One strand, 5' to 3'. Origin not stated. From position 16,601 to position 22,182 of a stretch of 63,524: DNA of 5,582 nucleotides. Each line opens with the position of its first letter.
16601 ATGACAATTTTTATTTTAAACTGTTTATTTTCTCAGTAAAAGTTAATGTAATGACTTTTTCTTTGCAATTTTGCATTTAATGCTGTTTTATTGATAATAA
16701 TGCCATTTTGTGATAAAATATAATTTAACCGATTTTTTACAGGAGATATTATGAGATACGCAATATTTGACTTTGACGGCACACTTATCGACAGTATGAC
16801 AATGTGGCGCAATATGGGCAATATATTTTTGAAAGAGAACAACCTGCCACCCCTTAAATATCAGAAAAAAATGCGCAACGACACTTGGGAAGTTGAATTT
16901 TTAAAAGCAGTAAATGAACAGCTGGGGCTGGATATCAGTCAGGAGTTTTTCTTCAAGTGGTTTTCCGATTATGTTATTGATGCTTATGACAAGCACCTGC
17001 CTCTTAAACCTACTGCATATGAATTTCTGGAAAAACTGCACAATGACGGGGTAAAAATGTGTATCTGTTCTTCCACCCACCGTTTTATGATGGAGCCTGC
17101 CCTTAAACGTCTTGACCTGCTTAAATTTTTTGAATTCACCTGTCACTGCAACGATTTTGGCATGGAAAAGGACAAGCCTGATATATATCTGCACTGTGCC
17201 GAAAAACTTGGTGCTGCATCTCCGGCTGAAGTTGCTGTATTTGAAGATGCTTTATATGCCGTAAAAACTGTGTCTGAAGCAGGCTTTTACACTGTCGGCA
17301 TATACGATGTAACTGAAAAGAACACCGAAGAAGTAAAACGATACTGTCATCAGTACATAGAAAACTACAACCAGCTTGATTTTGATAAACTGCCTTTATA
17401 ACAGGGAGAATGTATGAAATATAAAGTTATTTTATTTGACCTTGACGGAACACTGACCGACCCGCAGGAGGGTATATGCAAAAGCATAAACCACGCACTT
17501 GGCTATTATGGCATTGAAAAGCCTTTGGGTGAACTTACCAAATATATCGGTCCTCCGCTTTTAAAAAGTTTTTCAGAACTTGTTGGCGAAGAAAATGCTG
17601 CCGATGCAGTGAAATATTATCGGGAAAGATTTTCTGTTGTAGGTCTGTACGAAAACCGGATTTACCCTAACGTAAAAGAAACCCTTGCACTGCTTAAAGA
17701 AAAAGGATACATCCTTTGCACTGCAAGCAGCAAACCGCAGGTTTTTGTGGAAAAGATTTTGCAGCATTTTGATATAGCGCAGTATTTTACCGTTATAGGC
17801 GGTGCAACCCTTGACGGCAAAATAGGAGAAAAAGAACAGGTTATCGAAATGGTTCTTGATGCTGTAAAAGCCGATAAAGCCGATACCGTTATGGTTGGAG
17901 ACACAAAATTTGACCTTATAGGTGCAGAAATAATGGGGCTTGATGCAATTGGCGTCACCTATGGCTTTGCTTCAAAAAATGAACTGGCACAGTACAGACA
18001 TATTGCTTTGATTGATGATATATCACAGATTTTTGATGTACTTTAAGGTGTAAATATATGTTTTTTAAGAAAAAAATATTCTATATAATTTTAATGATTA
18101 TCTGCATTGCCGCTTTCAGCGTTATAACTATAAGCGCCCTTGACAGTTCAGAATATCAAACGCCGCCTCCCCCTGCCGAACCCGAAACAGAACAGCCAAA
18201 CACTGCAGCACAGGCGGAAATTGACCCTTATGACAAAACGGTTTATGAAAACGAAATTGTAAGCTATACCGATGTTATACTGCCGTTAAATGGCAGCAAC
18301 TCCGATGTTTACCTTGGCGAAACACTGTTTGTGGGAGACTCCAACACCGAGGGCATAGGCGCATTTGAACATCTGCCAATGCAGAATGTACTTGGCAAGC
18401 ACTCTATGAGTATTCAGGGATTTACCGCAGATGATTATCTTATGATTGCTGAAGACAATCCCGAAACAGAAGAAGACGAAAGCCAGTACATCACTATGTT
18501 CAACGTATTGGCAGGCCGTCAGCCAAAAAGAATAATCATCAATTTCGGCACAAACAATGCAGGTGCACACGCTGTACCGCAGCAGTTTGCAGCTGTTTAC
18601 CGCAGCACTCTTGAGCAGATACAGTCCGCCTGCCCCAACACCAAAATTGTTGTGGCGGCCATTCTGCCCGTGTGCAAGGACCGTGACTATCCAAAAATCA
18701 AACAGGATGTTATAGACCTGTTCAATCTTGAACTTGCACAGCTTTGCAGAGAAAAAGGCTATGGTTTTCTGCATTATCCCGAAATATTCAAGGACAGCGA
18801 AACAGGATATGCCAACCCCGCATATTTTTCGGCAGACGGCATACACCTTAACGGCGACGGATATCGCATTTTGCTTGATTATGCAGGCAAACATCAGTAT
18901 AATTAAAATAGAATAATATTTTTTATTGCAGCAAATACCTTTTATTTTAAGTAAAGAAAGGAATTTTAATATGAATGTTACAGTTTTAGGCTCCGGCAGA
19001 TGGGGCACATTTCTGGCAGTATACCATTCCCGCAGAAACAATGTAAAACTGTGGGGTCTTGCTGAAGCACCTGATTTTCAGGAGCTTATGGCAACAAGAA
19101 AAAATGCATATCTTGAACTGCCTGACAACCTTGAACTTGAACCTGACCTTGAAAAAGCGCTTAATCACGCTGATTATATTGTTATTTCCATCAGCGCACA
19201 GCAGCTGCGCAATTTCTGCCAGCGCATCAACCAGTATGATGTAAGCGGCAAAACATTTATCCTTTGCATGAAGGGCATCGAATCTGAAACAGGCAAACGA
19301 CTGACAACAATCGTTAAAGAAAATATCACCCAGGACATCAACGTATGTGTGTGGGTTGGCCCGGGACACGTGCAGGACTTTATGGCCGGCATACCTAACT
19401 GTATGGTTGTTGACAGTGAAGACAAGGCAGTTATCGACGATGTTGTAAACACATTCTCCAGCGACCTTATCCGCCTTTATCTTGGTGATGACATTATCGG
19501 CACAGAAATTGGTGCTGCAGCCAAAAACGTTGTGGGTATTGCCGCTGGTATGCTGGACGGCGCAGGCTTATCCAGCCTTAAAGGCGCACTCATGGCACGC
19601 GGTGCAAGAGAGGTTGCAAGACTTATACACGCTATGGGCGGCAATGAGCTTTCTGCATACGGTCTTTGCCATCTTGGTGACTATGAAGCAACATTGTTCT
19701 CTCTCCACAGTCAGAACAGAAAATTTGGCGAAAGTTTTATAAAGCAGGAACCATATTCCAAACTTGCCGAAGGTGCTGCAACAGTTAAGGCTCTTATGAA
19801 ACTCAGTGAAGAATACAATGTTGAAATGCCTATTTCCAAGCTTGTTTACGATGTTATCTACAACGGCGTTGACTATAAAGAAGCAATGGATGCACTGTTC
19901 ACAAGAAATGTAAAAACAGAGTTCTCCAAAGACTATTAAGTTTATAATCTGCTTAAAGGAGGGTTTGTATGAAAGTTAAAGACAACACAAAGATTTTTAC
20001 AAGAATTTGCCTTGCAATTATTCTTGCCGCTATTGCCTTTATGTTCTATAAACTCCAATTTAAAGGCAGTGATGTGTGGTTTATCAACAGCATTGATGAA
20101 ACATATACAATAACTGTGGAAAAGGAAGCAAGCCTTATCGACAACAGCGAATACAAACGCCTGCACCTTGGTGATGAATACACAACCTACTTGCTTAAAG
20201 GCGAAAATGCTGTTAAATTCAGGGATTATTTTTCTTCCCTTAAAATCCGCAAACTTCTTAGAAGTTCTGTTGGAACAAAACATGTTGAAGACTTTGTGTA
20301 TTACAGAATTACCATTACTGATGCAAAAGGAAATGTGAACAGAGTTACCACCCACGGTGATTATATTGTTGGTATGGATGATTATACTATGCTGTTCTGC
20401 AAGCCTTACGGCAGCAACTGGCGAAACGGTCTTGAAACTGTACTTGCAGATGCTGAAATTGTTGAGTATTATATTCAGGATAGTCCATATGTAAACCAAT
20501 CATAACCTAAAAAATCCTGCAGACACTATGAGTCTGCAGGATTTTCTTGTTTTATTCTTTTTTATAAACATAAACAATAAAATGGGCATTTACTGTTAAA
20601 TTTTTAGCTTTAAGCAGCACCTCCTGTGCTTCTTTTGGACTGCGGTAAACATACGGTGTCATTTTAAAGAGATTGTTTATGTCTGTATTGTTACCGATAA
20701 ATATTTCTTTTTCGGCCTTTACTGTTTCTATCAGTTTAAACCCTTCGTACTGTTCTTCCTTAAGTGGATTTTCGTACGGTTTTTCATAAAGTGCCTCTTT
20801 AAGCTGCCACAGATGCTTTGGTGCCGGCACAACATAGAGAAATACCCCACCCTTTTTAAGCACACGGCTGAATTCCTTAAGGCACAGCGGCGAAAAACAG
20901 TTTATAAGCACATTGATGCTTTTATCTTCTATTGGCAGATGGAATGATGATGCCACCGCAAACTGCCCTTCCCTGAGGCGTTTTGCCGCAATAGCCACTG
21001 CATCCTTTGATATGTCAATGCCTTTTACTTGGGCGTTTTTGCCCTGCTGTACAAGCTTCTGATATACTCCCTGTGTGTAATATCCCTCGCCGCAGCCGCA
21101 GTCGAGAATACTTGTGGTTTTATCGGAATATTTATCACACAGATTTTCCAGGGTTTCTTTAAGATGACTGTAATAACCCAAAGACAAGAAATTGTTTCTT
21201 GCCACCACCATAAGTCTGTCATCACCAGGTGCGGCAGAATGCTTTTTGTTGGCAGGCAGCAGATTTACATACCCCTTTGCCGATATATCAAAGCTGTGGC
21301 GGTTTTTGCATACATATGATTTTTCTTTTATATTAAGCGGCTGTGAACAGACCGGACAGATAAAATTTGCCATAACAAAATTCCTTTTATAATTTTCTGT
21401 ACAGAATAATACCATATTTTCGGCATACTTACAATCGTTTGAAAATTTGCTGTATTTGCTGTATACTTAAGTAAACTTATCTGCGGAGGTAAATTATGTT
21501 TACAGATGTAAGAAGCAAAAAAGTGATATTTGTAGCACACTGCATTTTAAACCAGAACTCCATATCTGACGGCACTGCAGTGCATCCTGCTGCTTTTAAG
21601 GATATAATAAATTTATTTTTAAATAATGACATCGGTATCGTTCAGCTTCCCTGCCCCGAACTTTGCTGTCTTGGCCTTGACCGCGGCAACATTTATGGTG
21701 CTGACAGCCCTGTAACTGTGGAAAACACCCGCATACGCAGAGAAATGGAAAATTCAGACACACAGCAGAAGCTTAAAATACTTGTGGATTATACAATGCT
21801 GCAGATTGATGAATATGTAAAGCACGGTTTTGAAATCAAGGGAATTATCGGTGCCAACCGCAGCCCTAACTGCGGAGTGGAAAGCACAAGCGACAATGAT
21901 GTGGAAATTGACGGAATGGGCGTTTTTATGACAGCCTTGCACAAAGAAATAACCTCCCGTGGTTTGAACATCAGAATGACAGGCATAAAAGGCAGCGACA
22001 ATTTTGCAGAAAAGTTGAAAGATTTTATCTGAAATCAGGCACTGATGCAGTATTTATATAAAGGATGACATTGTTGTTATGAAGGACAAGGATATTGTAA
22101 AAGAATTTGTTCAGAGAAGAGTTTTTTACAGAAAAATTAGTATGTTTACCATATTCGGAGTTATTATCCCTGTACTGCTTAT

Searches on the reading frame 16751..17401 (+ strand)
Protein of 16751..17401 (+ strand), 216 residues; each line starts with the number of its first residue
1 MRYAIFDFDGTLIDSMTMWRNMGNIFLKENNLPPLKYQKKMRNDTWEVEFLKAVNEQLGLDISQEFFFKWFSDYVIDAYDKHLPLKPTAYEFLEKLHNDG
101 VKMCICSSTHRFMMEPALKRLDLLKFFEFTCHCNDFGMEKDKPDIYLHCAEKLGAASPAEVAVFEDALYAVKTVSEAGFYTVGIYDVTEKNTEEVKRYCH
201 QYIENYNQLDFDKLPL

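Call 39: search_protein_families(library=pfam, proteins=[window:16751-17401:+], max_evalue=0.00001)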
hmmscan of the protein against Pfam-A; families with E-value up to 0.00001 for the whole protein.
window:16751-17401:+ (216 aa): 3 families
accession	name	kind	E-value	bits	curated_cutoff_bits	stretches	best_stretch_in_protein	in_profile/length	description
PF13419.12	HAD_2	-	5.5e-23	82.4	23.8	1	5-183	2-177/178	Haloacid dehalogenase-like hydrolase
PF00702.32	Hydrolase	-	2.8e-21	77.2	26.4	1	2-173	2-186/191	haloacid dehalogenase-like hydrolase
PF12710.13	HAD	-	2.5e-11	44.8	27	1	4-132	1-130/189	haloacid dehalogenase-like hydrolase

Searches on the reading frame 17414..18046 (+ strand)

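Call 39: search_protein_families(library=pfam, proteins=[window:17414-18046:+], max_evalue=0.00001)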
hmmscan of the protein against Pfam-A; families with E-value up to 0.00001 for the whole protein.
window:17414-18046:+ (210 aa): 5 families
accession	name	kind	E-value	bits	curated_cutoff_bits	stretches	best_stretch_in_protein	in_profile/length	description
PF13419.12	HAD_2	-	3.1e-31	109.3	23.8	1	6-181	1-178/178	Haloacid dehalogenase-like hydrolase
PF00702.32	Hydrolase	-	3.6e-23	83.4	26.4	1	3-172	1-188/191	haloacid dehalogenase-like hydrolase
PF12710.13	HAD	-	5.1e-10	40.5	27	1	6-168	1-185/189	haloacid dehalogenase-like hydrolase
PF13242.12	Hydrolase_like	-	1.7e-08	34.7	22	1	143-203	9-72/75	HAD-hyrolase-like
PF08282.18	Hydrolase_3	-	1.6e-06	28.5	20.9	0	81-150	14-81/255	haloacid dehalogenase-like hydrolase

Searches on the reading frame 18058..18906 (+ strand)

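Call 39: search_protein_families(library=pfam, proteins=[window:18058-18906:+], max_evalue=0.00001)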
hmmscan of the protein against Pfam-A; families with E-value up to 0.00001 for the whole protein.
window:18058-18906:+ (282 aa): 2 families
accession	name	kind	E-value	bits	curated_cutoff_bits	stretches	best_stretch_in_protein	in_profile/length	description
PF13472.12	Lipase_GDSL_2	-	1e-20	75.4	32.9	1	91-271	1-178/178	GDSL-like Lipase/Acylhydrolase family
PF00657.28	Lipase_GDSL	-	6.7e-11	43.2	23.6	1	91-274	3-206/208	GDSL-like Lipase/Acylhydrolase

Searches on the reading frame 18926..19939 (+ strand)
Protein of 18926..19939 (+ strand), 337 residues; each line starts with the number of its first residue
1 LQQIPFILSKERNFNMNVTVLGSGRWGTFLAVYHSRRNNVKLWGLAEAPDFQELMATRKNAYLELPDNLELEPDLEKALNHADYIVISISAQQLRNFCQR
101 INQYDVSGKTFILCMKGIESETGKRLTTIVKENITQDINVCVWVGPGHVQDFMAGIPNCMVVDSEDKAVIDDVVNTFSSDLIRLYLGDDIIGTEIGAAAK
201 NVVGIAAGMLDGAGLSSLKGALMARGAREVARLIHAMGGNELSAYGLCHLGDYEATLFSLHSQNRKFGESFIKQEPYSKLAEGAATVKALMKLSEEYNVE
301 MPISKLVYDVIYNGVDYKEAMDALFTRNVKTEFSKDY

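Call 39: search_protein_families(library=pfam, proteins=[window:18926-19939:+], max_evalue=0.00001)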
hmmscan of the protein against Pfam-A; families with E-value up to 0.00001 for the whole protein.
window:18926-19939:+ (337 aa): 3 families
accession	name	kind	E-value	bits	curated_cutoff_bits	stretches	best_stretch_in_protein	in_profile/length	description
PF07479.19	NAD_Gly3P_dh_C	-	1.1e-36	126.6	25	1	189-321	1-141/142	NAD-dependent glycerol-3-phosphate dehydrogenase C-terminus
PF01210.29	NAD_Gly3P_dh_N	-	5.7e-30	104.8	23.1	1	17-168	1-156/158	NAD-dependent glycerol-3-phosphate dehydrogenase N-terminus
PF20618.3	GPD_NAD_C_bact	-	1.6e-06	29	27.6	1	248-306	1-65/66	Bacterial GPD, NAD-dependent C-terminal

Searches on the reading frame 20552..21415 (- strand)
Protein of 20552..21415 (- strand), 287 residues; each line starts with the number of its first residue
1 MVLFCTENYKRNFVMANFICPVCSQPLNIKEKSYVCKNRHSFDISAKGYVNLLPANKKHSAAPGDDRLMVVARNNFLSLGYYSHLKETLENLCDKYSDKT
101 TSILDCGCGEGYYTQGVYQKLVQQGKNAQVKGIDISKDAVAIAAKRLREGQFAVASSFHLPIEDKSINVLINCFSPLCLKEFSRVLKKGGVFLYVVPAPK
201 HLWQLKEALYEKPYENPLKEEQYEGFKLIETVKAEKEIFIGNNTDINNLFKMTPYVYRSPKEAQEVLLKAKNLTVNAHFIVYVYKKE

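Call 41: search_protein_families(library=pfam, proteins=[window:20552-21415:-], max_evalue=0.00001)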
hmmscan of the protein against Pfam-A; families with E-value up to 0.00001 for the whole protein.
window:20552-21415:- (287 aa): 7 families
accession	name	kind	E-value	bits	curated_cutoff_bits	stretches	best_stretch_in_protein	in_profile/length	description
PF21302.3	Zn_ribbon_RlmA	-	3.9e-19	68.8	27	1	18-60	1-43/44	RlmA, N-terminal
PF13847.12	Methyltransf_31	-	3.7e-16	59.6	27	1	98-214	2-127/145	Methyltransferase domain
PF13649.12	Methyltransf_25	-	5.4e-12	46.7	27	1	103-190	1-97/97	Methyltransferase domain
PF08241.18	Methyltransf_11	-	1.6e-11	45.1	21.2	1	104-193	1-94/95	Methyltransferase domain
PF13679.12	Methyltransf_32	-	3.4e-08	34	27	1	84-158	8-84/143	Methyltransferase domain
PF01209.24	Ubie_methyltran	-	1.4e-07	31.6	20.1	1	74-195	24-152/233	ubiE/COQ5 methyltransferase family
PF08242.18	Methyltransf_12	-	9.4e-07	29.9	30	1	104-188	1-94/98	Methyltransferase domain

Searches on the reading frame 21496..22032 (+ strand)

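Call 41: search_protein_families(library=pfam, proteins=[window:21496-22032:+], max_evalue=0.00001)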
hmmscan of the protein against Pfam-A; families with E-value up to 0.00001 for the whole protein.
window:21496-22032:+ (178 aa): 1 family
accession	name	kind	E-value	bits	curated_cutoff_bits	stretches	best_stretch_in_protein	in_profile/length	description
PF04463.17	2-thiour_desulf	-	1.8e-07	31.7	34.7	1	11-152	1-133/141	2-thiouracil desulfurase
